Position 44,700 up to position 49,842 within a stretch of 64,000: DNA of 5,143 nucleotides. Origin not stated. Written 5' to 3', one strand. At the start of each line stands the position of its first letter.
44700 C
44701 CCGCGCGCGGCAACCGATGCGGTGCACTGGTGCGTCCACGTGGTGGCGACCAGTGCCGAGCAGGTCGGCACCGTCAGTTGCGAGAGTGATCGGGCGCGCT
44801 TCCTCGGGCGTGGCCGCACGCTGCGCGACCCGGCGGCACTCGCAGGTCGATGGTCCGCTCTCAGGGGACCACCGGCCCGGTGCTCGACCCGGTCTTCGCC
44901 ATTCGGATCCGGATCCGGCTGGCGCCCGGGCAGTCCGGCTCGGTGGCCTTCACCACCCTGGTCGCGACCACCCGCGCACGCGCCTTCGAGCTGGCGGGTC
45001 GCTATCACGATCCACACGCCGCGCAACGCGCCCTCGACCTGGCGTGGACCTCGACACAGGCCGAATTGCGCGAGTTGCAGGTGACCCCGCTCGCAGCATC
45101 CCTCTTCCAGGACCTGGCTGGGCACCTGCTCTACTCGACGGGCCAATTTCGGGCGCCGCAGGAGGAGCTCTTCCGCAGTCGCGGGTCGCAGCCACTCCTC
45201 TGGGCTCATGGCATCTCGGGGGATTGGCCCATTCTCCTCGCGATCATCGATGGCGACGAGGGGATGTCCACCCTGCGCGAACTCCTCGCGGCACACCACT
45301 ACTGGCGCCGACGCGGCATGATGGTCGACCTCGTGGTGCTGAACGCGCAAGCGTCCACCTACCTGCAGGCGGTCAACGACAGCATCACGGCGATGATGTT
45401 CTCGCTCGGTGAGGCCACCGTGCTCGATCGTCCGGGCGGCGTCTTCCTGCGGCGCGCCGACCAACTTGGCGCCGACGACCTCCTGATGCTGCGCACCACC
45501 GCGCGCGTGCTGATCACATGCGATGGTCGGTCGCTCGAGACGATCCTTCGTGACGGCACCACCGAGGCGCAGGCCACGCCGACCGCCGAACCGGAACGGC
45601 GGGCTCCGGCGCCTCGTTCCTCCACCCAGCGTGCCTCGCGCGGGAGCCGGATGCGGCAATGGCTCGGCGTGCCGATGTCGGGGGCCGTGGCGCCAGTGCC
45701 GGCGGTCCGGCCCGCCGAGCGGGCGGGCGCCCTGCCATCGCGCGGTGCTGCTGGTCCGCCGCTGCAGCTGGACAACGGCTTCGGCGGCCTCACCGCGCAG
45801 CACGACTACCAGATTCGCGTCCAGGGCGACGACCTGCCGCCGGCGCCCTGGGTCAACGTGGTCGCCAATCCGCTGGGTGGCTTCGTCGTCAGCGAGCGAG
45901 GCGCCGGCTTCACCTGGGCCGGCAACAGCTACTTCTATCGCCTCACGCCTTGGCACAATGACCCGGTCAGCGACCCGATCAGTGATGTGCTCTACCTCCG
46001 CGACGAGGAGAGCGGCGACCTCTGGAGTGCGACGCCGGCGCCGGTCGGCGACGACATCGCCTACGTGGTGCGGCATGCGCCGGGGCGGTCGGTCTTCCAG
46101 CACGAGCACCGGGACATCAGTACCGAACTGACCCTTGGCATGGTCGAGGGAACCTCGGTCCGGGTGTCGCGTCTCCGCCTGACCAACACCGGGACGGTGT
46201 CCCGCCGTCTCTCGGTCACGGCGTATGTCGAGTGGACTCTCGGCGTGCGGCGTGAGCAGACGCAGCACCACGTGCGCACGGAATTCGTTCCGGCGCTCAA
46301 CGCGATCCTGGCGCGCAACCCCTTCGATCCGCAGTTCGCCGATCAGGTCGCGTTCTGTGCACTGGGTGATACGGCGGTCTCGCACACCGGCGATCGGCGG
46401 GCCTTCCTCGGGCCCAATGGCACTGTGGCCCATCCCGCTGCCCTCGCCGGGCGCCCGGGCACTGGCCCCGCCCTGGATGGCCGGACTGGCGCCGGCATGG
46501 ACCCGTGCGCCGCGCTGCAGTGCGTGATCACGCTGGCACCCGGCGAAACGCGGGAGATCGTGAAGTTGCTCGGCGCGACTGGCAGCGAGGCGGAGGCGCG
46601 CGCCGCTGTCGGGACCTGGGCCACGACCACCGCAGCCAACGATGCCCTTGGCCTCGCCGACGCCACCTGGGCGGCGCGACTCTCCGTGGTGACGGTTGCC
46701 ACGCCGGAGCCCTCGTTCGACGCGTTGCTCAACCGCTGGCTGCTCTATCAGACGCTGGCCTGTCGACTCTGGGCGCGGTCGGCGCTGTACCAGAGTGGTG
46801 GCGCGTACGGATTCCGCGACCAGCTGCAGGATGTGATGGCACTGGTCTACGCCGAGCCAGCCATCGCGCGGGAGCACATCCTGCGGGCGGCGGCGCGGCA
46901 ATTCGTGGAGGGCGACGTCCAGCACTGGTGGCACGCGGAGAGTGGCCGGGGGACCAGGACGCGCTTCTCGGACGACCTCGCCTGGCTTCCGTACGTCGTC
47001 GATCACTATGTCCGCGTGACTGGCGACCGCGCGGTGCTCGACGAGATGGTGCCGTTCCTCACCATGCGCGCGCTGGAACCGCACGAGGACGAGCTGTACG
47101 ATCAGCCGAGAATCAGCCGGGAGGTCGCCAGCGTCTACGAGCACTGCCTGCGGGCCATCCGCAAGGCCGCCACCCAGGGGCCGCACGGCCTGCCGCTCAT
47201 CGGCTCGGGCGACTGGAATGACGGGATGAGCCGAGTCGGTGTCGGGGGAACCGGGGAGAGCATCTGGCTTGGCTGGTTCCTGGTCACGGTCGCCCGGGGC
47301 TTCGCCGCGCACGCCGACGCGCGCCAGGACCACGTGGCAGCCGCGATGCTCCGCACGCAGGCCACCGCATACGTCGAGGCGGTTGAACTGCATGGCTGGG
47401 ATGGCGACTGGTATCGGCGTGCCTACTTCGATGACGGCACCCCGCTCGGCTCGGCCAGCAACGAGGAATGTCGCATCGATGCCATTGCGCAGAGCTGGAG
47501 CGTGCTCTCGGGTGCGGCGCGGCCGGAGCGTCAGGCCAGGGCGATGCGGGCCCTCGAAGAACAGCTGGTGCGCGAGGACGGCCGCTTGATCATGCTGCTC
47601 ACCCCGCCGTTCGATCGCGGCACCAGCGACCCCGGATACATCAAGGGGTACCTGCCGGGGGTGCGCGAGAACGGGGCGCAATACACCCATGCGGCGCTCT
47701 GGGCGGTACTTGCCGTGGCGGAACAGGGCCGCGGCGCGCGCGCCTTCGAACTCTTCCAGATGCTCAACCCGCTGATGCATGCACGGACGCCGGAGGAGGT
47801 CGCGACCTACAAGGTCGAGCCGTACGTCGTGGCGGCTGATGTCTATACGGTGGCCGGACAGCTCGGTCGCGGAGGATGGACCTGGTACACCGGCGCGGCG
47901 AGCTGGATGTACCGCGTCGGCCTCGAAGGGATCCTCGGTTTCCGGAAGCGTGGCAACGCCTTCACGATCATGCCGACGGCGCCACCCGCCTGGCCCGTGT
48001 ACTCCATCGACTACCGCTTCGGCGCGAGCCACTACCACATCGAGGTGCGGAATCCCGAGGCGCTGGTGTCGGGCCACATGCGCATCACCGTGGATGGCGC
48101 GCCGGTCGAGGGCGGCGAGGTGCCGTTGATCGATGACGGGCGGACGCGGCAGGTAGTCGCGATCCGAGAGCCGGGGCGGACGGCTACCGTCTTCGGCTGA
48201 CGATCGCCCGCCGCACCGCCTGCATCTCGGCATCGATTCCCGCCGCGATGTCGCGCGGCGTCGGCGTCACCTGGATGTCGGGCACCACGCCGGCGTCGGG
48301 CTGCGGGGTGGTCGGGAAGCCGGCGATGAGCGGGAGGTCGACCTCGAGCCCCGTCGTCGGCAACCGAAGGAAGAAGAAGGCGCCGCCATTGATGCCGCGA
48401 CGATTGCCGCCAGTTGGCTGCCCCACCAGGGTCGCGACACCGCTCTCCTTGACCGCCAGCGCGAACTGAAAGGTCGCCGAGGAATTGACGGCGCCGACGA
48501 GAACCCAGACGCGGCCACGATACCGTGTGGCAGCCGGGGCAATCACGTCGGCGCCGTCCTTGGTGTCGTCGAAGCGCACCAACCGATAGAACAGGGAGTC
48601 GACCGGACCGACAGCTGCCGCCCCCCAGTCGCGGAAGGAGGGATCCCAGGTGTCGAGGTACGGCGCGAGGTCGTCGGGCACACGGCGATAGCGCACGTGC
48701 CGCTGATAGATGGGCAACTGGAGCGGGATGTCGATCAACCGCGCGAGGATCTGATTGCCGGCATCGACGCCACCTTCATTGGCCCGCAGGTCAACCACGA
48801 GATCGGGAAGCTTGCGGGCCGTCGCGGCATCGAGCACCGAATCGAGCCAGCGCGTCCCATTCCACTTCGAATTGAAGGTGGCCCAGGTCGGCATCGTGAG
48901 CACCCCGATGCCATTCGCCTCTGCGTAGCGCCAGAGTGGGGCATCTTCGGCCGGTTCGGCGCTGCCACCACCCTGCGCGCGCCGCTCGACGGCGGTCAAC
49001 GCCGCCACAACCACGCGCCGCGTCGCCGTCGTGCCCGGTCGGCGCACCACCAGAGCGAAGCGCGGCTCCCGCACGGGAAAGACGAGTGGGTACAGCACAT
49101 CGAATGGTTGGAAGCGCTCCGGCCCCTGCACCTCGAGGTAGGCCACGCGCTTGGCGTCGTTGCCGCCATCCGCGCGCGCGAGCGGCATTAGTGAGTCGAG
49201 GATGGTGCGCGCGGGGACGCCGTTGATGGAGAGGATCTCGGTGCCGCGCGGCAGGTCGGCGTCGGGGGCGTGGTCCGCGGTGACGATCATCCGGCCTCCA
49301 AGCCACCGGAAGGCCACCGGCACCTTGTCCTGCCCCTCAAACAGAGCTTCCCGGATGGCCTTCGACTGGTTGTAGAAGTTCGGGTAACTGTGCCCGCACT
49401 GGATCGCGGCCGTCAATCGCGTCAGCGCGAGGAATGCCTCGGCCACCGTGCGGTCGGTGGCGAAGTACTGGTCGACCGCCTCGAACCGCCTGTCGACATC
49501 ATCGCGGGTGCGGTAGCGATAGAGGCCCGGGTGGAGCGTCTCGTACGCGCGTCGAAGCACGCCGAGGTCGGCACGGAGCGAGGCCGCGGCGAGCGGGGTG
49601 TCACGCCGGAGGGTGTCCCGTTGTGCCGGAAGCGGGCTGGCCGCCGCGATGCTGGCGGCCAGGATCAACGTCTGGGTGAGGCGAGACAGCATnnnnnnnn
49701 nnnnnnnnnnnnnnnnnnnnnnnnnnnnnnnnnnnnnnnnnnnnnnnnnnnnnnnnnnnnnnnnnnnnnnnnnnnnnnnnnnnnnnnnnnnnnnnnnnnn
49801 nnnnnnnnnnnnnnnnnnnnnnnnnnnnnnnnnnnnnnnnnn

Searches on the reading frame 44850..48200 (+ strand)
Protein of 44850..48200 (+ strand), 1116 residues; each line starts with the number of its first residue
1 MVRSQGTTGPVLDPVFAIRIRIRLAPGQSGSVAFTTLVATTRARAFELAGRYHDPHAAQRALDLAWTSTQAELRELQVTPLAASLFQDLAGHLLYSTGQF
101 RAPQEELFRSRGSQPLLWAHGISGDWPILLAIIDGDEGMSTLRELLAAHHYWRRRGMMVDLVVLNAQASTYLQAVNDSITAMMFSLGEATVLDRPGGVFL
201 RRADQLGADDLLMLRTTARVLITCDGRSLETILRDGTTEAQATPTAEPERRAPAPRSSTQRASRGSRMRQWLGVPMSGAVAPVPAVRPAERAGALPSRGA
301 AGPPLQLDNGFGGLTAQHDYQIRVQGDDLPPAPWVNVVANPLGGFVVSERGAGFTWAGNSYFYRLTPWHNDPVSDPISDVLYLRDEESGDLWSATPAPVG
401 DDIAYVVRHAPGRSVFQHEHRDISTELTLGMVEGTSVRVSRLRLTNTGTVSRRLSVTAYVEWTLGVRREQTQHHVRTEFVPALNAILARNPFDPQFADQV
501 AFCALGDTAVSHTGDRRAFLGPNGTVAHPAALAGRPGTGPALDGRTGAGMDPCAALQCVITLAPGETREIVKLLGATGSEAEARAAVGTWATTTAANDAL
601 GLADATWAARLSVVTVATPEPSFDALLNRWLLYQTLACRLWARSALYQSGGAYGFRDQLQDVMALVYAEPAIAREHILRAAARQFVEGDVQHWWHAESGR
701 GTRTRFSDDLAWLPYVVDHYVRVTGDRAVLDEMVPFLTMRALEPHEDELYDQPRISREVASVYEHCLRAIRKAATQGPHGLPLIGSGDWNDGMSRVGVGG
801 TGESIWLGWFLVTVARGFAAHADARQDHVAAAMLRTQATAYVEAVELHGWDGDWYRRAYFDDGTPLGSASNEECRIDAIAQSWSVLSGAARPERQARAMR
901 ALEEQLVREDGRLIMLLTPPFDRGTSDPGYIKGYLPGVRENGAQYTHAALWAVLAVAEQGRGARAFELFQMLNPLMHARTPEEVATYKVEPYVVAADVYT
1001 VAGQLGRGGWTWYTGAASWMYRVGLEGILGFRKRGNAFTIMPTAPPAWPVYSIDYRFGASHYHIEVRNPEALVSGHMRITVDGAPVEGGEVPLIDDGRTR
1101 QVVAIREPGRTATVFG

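Call 60: search_protein_families(library=pfam, proteins=[window:44850-48200:+])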
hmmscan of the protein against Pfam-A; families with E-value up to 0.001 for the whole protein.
window:44850-48200:+ (1116 aa): 2 families
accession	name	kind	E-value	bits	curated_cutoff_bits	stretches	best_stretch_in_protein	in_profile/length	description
PF17167.11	Glyco_hydro_94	-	5.5e-118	394.7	27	1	607-1030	2-420/420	Glycosyl hydrolase 94 superfamily, catalytic domain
PF06165.18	GH94_b-supersand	-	1.4e-82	277.4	23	1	331-575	1-251/251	Glycosyl hydrolase 94, supersandwich domain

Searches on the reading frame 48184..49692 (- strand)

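Call 60: search_protein_families(library=pfam, proteins=[window:48184-49692:-])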
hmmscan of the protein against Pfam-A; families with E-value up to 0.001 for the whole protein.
window:48184-49692:- (502 aa): 1 family
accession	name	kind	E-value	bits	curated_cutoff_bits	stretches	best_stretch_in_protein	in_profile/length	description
PF03572.23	Peptidase_S41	-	5.5e-16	59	24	1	262-431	2-125/165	Peptidase family S41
